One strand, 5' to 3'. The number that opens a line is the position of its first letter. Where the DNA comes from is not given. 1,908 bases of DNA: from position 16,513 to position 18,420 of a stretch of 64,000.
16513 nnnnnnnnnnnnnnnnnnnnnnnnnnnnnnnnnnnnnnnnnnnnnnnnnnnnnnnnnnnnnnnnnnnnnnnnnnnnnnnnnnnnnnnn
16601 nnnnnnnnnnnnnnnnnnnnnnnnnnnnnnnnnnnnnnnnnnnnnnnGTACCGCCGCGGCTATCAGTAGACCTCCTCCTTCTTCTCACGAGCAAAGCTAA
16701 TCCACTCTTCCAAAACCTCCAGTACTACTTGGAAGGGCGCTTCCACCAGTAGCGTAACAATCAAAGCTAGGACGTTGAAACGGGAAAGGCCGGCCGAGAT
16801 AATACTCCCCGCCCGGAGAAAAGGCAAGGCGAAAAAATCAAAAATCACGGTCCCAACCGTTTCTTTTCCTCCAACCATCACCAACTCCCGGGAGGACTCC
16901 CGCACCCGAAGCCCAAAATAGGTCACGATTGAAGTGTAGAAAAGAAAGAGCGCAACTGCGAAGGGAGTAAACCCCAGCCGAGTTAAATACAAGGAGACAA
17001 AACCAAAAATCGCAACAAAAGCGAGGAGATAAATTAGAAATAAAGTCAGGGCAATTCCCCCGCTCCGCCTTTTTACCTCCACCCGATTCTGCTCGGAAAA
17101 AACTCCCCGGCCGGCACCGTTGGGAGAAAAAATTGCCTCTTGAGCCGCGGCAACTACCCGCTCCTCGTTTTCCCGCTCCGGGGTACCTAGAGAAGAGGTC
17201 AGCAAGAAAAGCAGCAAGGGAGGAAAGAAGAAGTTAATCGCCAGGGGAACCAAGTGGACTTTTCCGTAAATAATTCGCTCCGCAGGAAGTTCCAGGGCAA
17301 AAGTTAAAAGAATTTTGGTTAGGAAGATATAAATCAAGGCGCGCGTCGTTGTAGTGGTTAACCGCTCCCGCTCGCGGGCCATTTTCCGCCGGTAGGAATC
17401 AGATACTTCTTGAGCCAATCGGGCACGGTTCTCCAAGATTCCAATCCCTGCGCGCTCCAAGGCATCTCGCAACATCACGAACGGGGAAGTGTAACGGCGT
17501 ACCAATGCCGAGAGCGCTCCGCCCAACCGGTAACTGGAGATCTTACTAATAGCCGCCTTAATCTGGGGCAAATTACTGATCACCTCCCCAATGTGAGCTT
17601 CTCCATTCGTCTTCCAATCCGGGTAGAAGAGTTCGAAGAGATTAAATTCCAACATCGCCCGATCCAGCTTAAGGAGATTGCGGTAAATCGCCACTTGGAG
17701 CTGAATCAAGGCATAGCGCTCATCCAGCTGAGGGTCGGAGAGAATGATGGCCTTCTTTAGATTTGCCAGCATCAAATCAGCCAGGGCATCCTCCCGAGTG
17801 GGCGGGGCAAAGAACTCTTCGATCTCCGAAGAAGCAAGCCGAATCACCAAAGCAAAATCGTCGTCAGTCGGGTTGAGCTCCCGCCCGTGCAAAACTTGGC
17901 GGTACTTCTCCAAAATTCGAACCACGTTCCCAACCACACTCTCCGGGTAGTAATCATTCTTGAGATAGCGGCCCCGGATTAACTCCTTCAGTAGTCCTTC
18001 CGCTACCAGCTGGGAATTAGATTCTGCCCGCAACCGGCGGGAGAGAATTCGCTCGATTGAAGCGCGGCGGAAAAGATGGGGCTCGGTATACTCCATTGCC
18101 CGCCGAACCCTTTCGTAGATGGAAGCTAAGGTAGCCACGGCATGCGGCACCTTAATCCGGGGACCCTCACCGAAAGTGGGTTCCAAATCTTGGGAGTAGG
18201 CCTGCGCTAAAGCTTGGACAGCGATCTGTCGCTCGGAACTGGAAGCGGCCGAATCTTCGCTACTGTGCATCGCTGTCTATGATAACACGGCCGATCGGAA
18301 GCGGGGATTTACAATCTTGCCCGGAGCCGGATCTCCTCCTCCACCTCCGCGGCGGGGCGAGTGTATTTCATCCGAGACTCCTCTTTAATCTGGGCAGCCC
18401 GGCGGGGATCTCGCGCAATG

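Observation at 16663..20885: Two-gene module: Pro-rich FtsK/HerA/VirD4-superfamily ATPase plus a large multi-TM partner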

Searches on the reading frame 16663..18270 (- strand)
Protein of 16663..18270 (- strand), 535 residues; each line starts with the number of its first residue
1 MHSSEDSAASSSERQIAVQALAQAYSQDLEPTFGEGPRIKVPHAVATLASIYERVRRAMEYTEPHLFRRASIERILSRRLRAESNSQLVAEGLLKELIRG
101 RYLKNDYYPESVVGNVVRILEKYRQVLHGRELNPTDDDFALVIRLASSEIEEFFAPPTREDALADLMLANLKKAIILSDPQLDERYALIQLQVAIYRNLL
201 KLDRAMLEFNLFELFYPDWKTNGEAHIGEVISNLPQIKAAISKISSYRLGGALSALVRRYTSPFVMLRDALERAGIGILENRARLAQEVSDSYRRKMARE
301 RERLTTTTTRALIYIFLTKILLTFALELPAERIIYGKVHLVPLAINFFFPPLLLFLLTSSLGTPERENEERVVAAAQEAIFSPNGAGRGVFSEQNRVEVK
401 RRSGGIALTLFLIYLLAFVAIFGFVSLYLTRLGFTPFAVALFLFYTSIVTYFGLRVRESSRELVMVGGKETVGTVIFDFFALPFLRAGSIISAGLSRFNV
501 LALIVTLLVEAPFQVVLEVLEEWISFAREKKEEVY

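Call 7: search_protein_families(library=pfam, proteins=[window:16663-18270:-], max_evalue=0.1)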
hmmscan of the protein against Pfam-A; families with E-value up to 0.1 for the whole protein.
window:16663-18270:- (535 aa): 1 family
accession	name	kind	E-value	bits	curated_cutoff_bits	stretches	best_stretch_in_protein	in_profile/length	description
PF14144.11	DOG1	-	0.083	13.5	27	0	171-224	5-57/77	Seed dormancy control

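Call 8: search_protein_families(library=ncbifam, proteins=[window:16663-18270:-], max_evalue=0.1)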
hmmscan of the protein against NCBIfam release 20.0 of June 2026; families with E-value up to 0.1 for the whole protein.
window:16663-18270:- (535 aa): 0 families

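Call 13: find_homologous_proteins(query=window:16663-18270:-)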
Query window:16663-18270:- (535 aa): 38 proteins with E <= 0.001 among 8000 candidates.
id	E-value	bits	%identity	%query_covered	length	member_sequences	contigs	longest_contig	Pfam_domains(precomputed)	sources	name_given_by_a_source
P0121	0.0e+0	1141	100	100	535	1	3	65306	-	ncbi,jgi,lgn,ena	-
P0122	2.6e-273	926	79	100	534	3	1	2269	-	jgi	jgi:hypothetical protein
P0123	2.0e-262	890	76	98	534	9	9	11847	-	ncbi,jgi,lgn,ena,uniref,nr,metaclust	ncbi:hypothetical protein A2890_01395 [candidate division WWE3 bacterium RIFCSPLOWO2_01_FULL_53_14]|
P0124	1.6e-261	887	76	99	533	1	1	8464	-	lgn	-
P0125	2.8e-251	853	72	100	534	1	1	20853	-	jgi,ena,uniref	uniref:Uncharacterized protein n=1 Tax=candidate division WWE3 bacterium TaxID=2053526 RepID=A0A832E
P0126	3.2e-251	853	73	98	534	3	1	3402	-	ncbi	-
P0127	2.9e-250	850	75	98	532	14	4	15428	-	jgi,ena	-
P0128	1.7e-249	847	75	97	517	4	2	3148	-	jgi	-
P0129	4.3e-249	846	74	98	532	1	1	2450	-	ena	-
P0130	8.5e-249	845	75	98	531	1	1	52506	-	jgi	jgi:hypothetical protein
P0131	9.7e-249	845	74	98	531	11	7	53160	-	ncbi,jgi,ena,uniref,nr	ncbi:hypothetical protein A2V54_01800 [candidate division WWE3 bacterium RBG_19FT_COMBO_53_11]|unire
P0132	1.8e-245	834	72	98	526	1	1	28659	-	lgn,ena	-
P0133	3.3e-244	830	72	98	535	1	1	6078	-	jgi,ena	-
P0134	6.4e-217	740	66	98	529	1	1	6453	-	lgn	-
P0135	1.8e-216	738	66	98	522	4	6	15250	-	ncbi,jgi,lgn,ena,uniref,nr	ncbi:hypothetical protein A2797_00570 [candidate division WWE3 bacterium RIFCSPHIGHO2_01_FULL_48_15]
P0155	6.4e-69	252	33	96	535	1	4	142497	-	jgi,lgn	-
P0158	2.4e-52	197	27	96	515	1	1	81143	-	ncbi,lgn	ncbi:MAG: hypothetical protein ABIH36_03115 [bacterium]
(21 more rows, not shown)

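Call 14: find_encoding_contigs(protein=P0155, flank=8000, max_places=2)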
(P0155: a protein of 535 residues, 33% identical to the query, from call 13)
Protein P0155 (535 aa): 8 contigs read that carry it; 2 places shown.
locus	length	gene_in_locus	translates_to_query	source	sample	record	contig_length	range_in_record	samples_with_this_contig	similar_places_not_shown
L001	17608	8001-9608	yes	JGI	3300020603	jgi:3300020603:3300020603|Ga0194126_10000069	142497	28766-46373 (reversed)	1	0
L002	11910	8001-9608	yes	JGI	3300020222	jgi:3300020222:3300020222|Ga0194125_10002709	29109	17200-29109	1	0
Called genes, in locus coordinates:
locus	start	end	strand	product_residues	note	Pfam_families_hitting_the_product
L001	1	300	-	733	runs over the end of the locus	PF01138:RNase_PH, PF03725:RNase_PH_C, PF01138:RNase_PH, PF00013:KH_1, PF00575:S1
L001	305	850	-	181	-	PF01936:NYN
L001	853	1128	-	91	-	PF00312:Ribosomal_S15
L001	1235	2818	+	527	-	PF20154:LNT_N (weak), PF00795:CN_hydrolase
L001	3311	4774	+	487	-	PF01743:PolyA_pol, PF12627:PolyA_pol_RNAbd, PF01966:HD, PF13735:tRNA_NucTran2_2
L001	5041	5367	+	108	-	-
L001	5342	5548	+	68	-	PF13744:HTH_37 (faint), PF13560:HTH_31, PF12844:HTH_19, PF01381:HTH_3, PF13443:HTH_26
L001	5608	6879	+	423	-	PF00079:Serpin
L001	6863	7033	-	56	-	-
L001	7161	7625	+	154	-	PF18931:DUF5680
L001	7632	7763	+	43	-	-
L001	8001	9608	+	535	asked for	-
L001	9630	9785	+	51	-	-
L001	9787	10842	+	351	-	-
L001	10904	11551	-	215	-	PF00574:CLP_protease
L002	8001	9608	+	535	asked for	-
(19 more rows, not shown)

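Call 15: find_encoding_contigs(protein=P0158, flank=8000, max_places=2)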
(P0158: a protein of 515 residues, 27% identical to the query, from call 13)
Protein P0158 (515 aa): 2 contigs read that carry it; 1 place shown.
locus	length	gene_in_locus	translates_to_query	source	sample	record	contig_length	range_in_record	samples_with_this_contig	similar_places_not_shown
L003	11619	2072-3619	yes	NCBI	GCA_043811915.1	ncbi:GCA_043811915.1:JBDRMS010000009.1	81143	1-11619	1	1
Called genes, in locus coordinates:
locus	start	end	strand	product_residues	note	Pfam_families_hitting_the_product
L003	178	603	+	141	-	-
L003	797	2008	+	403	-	PF14690:Zn_ribbon_ISL3, PF01610:DDE_Tnp_ISL3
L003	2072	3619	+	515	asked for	-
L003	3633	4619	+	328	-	PF02646:RmuC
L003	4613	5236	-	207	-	PF01726:LexA_DNA_bind, PF00717:Peptidase_S24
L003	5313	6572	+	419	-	-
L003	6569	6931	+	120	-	-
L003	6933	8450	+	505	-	PF13632:Glyco_trans_2_3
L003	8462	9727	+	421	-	PF00953:Glycos_transf_4, PF02643:DUF192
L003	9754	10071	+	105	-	PF00829:Ribosomal_L21p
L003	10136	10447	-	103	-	-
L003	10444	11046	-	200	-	PF21176:RecR_HhH, PF02132:RecR_ZnF (weak), PF13662:Toprim_4, PF01751:Toprim, PF21175:RecR_C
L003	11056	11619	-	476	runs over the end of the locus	PF00772:DnaB, PF13481:AAA_25, PF03796:DnaB_C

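Call 31: find_related_loci(query=A1, collection=genome_contigs, flank=10000)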
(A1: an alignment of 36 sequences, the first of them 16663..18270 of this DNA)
Query A1 (535 aa) in genome_contigs; peptide patterns used: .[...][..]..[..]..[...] (x = any residue, [..] = any of these).
429 stretches matched a pattern; 277 encode a relative of the query (tblastn E <= 1e-3); the best 80 are kept; 80 distinct loci.
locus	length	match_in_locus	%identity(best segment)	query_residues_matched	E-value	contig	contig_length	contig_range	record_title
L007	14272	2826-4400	76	11-535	0e+0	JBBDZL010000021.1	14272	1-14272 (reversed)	MAG: Patescibacteria group bacterium isolate LejiaD_55_383 Lejia_D_6700_length_14272_cov_250, whole genome shotgun seque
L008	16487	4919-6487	75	13-535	0e+0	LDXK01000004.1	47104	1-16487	MAG: candidate division WWE3 bacterium CSP1-7 XU08_C0004, whole genome shotgun sequence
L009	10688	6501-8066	74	13-535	0e+0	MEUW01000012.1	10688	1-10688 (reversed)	MAG: candidate division WWE3 bacterium RBG_19FT_COMBO_53_11 rbg_19ft_combo_scaffold_3428, whole genome shotgun sequence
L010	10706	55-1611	65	13-535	0e+0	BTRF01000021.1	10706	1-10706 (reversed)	MAG: Patescibacteria group bacterium BMS9Abin34 DNA, NODE_2147_length_10706, whole genome shotgun sequence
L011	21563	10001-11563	64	11-535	0e+0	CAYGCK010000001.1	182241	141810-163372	MAG TPA_asm: uncultured Candidatus Saccharibacteria bacterium isolate ERP108616_co2_550 genome assembly, contig: NODE_21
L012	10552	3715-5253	59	21-535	8e-171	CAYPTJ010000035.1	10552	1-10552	MAG TPA_asm: uncultured Candidatus Saccharibacteria bacterium isolate SRP118108_co2_314 genome assembly, contig: k141_40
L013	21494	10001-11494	35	35-534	1e-93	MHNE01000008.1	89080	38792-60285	MAG: Candidatus Portnoybacteria bacterium RIFCSPLOWO2_01_FULL_43_11 rifcsplowo2_01_scaffold_1805, whole genome shotgun s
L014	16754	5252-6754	35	37-534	7e-93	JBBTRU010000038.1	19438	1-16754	MAG: Patescibacteria group bacterium isolate H51-bin156_1 H51_bin156_1_000000000038, whole genome shotgun sequence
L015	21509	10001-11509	34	37-535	3e-89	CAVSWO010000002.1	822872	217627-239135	MAG: Candidatus Kerfeldbacteria bacterium isolate MFD05684.bin.1.15 genome assembly, contig: contig_23211, whole genome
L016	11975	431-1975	33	26-535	2e-89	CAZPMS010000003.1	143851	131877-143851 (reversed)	MAG TPA_asm: uncultured Gammaproteobacteria bacterium isolate SRP200020_co3_238 genome assembly, contig: NODE_80_length_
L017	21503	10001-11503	34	37-534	8e-89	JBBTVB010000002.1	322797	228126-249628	MAG: Patescibacteria group bacterium isolate H32-bin092_1 H32_bin092_1_000000000002, whole genome shotgun sequence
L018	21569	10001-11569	36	17-534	2e-88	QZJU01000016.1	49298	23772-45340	MAG: Candidatus Parcubacteria bacterium isolate SURF_31 contig-100_963_length_49298_read_count_7963298, whole genome sho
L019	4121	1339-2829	35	35-534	1e-88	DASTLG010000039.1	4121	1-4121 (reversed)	MAG TPA_asm: Patescibacteria group bacterium isolate SMAG_U2644 k141_857265, whole genome shotgun sequence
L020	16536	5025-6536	33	31-534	5e-88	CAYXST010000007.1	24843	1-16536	MAG TPA_asm: uncultured Candidatus Saccharibacteria bacterium isolate binchicken_co387_104 genome assembly, contig: NODE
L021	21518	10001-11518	33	34-535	4e-88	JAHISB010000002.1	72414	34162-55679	MAG: Patescibacteria group bacterium isolate MM_PC_MetaG.mb.153 MM_PC_MetaG.mb.153_k141_57727, whole genome shotgun sequ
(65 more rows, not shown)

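Call 33: predict_structure(alignment_id=A1)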
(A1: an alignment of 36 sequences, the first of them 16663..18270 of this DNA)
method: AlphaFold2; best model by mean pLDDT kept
length: 535 residues; sequences in the alignment: 36
mean_pLDDT: 79.2   pTM: 0.75
mean pLDDT of the five models: 79.2, 78.1, 76.5, 74.9, 73.8
residues with pLDDT >= 90: 150; 70-90: 260; 50-70: 93; < 50: 32
segments of 3 or more residues with pLDDT < 50: 1-10, 467-470, 497-510
pLDDT, mean of each block of 10 residues (from residue 1): 39 83 84 78 74 66 75 91 93 90 87 94 95 89 96 91 92 76 84 91 92 93 93 93 85 81 92 91 92 87 74 71 77 83 86 79 73 86 59 56 63 82 89 87 83 71 56 64 76 56 45 59 66 57
secondary structure, 60 per line:
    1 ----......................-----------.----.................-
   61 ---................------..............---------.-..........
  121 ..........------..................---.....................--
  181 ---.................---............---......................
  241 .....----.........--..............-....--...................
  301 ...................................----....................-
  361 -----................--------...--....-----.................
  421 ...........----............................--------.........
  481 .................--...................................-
elements in order: H5-26 H43-59 H64-79 H86-99 H111-130 H137-154 H158-174 E175-178 H184-200 H204-215 H219-245 H250-258 H261-274 H276-279 H282-335 H340-359 H366-381 E395-398 H404-431 H436-463 H472-497 H500-534

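Call 68: search_protein_families(library=padloc, proteins=[window:16663-18270:-], max_evalue=0.01)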
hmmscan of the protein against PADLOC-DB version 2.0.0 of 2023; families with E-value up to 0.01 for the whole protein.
window:16663-18270:- (535 aa): 0 families

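Call 76: search_protein_families(library=phrogs, proteins=[window:16663-18270:-], max_evalue=0.01)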
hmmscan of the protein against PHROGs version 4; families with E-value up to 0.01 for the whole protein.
window:16663-18270:- (535 aa): 0 families

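Call 90: fold_search(model_id=the predicted structure, library=pdb)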
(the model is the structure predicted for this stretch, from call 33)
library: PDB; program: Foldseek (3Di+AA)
matches with E <= 10: 136; with E <= 0.001: 0
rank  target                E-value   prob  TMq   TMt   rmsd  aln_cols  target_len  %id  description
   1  6gwh                  2.9e-01  0.11  0.11  0.12  21.7       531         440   12  Outward-facing conformation of a multidrug resistance MATE family transporter of the MOP superfamily. (released 2019-06-05)
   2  8fbi                  4.4e-01  0.13  0.09  0.15  20.3       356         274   12  Improving the secretion of designed protein assemblies through negative design of cryptic transmembrane domains (released 2023-03-22)
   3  9g95_A                6.0e-01  0.08  0.10  0.11  22.8       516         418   12  Lipid III flippase WzxE with NB10 nanobody in outward-facing conformation at 2.7552 A (released 2025-01-22)
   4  8t60_A                6.8e-01  0.06  0.09  0.11  26.0       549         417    9  CryoEM structure of an inward-facing MelBSt at a Na(+)-bound and sugar low-affinity conformation (released 2024-02-28)
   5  3vvr_A                7.1e-01  0.07  0.10  0.12  23.7       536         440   11  Crystal structure of MATE in complex with MaD5 (released 2013-04-03)
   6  6luq                  9.8e-01  0.07  0.11  0.13  25.0       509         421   12  Haloperidol bound D2 dopamine receptor structure inspired discovery of subtype selective ligands (released 2020-03-04)
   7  6r9t                  1.1e+00  0.07  0.12  0.05  27.4       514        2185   13  Cryo-EM structure of autoinhibited human talin-1 (released 2019-10-16)
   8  6whg_A                1.1e+00  0.06  0.11  0.11  28.6       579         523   12  PI3P and calcium bound full-length TRPY1 in detergent (released 2021-04-21)
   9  8g92                  1.1e+00  0.05  0.10  0.11  23.9       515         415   14  Structure of inhibitor 16d-bound SPNS2 (released 2023-05-24)
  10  6hfb_C                1.2e+00  0.06  0.11  0.12  23.8       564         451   12  Outward-facing conformation of a multidrug resistance MATE family transporter of the MOP superfamily. (released 2019-06-12)
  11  7ao0_A                1.5e+00  0.08  0.11  0.16  16.4       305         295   11  Crystal structure of CotB2 variant F107A in complex with alendronate (released 2020-12-02)
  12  7wax                  1.5e+00  0.04  0.11  0.12  26.4       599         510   10  MurJ inward occluded form (released 2022-06-01)
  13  3vvp_A                1.7e+00  0.05  0.11  0.12  23.1       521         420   12  Crystal structure of MATE in complex with Br-NRF (released 2013-04-03)
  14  9lli_R                1.8e+00  0.05  0.10  0.13  27.9       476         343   11  Cryo-EM structure of D1R in complex with de novo designed GEM targeting TM1/2/4 and GEM targeting TM3/4/5, and negativ (released 2026-03-04)
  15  6fv7_B                2.0e+00  0.04  0.11  0.13  23.9       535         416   10  Dimer structure of the MATE family multidrug resistance transporter Aq_128 from Aquifex aeolicus in the outward-facing (released 2019-03-20)
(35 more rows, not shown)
